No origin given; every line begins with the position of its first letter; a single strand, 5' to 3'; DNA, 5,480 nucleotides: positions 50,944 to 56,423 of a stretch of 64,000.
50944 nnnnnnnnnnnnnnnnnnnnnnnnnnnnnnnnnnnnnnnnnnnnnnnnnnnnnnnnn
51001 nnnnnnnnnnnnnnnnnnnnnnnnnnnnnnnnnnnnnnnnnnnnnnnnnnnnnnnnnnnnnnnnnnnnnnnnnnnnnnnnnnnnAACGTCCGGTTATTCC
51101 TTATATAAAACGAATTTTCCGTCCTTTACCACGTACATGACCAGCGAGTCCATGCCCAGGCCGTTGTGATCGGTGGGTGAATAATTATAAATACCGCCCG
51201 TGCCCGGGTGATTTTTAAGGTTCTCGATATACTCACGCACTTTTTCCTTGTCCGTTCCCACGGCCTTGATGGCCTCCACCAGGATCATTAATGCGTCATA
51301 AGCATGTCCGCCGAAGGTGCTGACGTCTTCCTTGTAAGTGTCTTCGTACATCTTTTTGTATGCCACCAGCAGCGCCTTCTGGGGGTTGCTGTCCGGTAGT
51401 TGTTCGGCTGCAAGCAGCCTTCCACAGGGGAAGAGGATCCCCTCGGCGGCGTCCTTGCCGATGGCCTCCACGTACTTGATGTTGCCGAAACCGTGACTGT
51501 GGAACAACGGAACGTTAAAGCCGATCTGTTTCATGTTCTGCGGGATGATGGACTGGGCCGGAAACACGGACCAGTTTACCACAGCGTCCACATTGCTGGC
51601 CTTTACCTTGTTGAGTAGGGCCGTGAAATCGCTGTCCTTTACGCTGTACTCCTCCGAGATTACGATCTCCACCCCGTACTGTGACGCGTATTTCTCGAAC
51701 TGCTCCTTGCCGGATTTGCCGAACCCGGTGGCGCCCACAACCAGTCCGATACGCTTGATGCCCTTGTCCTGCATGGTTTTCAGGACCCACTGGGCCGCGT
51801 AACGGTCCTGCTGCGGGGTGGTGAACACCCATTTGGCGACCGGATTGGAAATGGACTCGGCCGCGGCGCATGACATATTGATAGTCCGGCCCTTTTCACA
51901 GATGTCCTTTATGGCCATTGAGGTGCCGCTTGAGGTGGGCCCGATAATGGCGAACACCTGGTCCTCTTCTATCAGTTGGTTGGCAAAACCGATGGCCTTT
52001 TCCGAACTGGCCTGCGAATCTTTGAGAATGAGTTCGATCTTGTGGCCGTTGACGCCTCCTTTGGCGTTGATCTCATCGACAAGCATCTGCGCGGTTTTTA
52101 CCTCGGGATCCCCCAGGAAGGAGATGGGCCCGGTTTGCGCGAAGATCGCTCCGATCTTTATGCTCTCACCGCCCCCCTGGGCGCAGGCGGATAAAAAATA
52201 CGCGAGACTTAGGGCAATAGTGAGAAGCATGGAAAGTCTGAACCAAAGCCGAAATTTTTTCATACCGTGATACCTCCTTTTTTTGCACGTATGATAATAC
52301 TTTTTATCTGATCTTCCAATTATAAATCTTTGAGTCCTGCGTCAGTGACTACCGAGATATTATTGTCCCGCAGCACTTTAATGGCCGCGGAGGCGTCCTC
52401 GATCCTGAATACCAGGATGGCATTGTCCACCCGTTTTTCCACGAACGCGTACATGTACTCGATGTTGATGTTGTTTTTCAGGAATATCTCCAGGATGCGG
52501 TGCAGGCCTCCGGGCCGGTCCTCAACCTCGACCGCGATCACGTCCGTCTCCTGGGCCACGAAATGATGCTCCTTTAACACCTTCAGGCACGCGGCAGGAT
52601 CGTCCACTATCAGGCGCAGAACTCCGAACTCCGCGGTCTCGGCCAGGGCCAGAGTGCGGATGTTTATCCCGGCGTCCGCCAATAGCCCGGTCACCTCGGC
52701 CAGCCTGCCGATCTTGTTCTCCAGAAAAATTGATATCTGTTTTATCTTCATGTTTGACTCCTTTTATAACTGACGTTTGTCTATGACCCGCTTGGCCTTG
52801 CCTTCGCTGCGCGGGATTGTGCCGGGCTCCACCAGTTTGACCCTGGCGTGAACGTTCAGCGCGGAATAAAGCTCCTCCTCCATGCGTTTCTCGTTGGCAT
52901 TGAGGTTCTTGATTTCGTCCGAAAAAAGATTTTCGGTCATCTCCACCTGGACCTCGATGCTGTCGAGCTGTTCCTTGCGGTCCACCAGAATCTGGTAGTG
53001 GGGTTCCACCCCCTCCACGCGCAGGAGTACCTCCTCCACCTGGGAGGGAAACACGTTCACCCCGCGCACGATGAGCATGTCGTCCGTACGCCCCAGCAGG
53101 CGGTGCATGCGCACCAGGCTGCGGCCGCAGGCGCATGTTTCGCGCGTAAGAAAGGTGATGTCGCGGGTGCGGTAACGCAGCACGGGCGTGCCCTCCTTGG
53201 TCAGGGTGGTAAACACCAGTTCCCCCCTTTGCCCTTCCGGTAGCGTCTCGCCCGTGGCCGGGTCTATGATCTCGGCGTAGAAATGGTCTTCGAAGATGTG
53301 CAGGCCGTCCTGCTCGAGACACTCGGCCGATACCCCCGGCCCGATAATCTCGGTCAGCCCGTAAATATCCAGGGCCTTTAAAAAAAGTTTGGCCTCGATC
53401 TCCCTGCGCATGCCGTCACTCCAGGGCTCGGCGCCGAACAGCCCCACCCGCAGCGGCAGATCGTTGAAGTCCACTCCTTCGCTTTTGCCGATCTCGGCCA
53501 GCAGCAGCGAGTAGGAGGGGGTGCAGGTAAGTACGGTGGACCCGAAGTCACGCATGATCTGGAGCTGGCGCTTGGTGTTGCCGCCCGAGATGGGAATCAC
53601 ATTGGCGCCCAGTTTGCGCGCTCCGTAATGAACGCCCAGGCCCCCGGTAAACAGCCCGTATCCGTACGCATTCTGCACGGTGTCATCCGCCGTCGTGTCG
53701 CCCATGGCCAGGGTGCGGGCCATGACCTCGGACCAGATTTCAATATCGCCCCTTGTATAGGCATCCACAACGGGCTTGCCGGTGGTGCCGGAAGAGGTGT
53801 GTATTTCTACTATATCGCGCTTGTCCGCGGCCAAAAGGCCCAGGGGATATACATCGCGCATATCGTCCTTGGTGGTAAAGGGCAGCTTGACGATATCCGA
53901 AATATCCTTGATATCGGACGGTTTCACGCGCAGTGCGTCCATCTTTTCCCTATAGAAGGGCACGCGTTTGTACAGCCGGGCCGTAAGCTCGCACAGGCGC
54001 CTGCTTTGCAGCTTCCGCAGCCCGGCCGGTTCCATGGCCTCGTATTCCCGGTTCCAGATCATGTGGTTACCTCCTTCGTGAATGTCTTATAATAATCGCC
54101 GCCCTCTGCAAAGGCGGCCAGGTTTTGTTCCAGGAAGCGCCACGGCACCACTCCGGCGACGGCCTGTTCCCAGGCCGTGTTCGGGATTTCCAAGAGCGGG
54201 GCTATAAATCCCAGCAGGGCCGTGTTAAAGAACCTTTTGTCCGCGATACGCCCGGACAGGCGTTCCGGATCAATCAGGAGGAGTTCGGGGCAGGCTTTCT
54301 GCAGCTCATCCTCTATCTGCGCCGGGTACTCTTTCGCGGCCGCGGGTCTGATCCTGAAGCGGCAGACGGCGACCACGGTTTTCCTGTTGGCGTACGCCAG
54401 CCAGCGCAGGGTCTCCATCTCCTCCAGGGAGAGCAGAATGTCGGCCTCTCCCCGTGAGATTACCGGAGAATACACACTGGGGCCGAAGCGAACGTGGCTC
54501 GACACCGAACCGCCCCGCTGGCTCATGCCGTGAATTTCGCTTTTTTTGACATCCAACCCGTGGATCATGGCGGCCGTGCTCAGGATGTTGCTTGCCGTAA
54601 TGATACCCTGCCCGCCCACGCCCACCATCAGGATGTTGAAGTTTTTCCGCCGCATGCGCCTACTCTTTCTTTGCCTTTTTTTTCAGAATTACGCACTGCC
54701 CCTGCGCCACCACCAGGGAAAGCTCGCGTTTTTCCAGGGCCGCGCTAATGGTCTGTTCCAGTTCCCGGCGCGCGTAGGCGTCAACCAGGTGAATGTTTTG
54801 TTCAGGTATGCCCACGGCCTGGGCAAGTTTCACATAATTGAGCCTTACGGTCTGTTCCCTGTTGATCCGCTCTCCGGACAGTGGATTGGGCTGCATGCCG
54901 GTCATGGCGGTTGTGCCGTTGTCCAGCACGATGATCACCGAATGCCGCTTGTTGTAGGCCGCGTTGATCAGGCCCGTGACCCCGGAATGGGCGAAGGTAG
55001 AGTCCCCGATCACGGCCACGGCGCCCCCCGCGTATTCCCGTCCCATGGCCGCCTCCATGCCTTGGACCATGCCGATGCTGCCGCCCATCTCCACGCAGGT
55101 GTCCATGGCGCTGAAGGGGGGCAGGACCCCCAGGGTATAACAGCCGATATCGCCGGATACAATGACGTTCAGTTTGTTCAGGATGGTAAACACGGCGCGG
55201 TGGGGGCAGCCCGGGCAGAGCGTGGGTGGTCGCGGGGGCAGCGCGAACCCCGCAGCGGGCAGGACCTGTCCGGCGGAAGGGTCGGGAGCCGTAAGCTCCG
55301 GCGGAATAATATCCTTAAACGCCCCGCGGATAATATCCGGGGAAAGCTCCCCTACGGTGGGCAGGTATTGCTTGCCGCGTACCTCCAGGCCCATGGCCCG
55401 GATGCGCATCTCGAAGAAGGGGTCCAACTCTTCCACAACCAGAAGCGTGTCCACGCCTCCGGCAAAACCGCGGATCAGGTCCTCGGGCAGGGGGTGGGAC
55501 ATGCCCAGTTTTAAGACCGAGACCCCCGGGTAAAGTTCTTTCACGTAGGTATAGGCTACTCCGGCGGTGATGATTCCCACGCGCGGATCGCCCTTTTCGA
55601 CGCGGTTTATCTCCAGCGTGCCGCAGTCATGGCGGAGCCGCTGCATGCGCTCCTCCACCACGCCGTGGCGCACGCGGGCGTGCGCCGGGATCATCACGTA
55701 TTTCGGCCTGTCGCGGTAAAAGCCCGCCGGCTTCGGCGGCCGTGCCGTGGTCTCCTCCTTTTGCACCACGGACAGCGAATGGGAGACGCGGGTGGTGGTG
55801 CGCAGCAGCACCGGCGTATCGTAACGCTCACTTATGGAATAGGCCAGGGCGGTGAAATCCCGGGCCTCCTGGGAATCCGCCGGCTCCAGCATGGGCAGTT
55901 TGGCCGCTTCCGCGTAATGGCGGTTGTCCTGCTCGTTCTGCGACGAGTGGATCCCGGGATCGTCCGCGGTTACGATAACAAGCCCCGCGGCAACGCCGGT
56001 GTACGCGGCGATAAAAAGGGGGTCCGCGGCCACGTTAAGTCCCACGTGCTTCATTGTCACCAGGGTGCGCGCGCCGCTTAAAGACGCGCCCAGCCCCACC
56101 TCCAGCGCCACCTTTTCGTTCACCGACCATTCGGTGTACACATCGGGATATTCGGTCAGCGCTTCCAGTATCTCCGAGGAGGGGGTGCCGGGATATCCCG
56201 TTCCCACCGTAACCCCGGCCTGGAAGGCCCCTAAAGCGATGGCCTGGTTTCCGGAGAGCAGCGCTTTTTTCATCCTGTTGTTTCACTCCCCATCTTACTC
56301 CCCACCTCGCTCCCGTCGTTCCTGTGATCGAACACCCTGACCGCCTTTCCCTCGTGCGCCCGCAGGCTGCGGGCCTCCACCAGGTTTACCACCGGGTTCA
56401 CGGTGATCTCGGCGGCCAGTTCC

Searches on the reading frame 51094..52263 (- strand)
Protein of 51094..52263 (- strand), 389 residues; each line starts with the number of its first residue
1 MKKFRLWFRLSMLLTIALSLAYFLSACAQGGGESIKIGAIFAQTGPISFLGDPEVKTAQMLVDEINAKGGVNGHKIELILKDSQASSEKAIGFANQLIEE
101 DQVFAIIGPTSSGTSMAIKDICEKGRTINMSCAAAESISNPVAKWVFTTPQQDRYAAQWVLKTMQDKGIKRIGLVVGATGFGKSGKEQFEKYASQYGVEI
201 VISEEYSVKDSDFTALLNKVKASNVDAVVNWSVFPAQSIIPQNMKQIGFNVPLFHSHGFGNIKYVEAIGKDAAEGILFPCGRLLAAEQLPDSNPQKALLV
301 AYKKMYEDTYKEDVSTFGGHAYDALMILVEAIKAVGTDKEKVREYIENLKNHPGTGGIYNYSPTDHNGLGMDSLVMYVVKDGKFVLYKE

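Call 45: search_protein_families(library=pfam, proteins=[window:51094-52263:-], max_evalue=0.0001)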
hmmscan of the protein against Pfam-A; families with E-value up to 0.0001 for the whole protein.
window:51094-52263:- (389 aa): 3 families
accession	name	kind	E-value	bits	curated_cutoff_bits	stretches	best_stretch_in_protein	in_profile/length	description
PF13458.12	Peripla_BP_6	-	5.5e-58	197.7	31.7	1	34-382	1-342/343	Periplasmic binding protein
PF01094.35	ANF_receptor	-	1.2e-24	87.4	25.4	1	58-343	6-301/353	Receptor family ligand binding region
PF13433.12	Peripla_BP_5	-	3.2e-24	86.1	27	1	35-367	1-327/363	Periplasmic binding protein domain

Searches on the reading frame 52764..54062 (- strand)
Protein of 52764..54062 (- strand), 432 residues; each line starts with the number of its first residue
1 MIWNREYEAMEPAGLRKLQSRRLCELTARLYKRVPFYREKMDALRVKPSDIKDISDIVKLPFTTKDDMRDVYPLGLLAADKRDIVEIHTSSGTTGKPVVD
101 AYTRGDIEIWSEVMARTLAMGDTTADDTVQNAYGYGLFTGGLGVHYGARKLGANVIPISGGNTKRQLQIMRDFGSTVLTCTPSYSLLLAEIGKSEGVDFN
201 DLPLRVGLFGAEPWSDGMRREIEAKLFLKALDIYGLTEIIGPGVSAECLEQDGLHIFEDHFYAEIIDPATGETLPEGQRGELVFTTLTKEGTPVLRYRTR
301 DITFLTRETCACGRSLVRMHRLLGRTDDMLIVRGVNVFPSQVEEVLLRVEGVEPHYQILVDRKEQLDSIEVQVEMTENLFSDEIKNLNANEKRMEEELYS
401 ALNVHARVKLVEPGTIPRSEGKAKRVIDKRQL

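Call 45: search_protein_families(library=pfam, proteins=[window:52764-54062:-], max_evalue=0.0001)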
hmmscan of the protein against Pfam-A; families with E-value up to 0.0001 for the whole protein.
window:52764-54062:- (432 aa): 2 families
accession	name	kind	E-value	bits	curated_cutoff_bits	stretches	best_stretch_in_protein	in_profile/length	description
PF14535.12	AMP-binding_C_2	-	1.2e-35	122.1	25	1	334-430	1-96/96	AMP-binding enzyme C-terminal domain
PF00501.34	AMP-binding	-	2.4e-14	53.4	29.9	1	78-284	158-374/384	AMP-binding enzyme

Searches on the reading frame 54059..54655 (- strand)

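Call 45: search_protein_families(library=pfam, proteins=[window:54059-54655:-], max_evalue=0.0001)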
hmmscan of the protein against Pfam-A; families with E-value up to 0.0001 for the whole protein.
window:54059-54655:- (198 aa): 1 family
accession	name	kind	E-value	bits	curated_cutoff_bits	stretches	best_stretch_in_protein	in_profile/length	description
PF01558.24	POR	-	1.1e-34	120.5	27.4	1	14-185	1-171/173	Pyruvate ferredoxin/flavodoxin oxidoreductase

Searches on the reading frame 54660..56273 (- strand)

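Call 45: search_protein_families(library=pfam, proteins=[window:54660-56273:-], max_evalue=0.0001)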
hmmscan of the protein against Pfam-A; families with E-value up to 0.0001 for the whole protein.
window:54660-56273:- (537 aa): 2 families
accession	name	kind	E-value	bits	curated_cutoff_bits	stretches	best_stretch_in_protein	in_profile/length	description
PF02775.26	TPP_enzyme_C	-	5.7e-19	68.8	21.9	1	375-522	1-150/151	Thiamine pyrophosphate enzyme, C-terminal TPP binding domain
PF01855.24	POR_N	-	1.3e-15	58.2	27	1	15-176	2-171/231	Pyruvate flavodoxin/ferredoxin oxidoreductase, thiamine diP-bdg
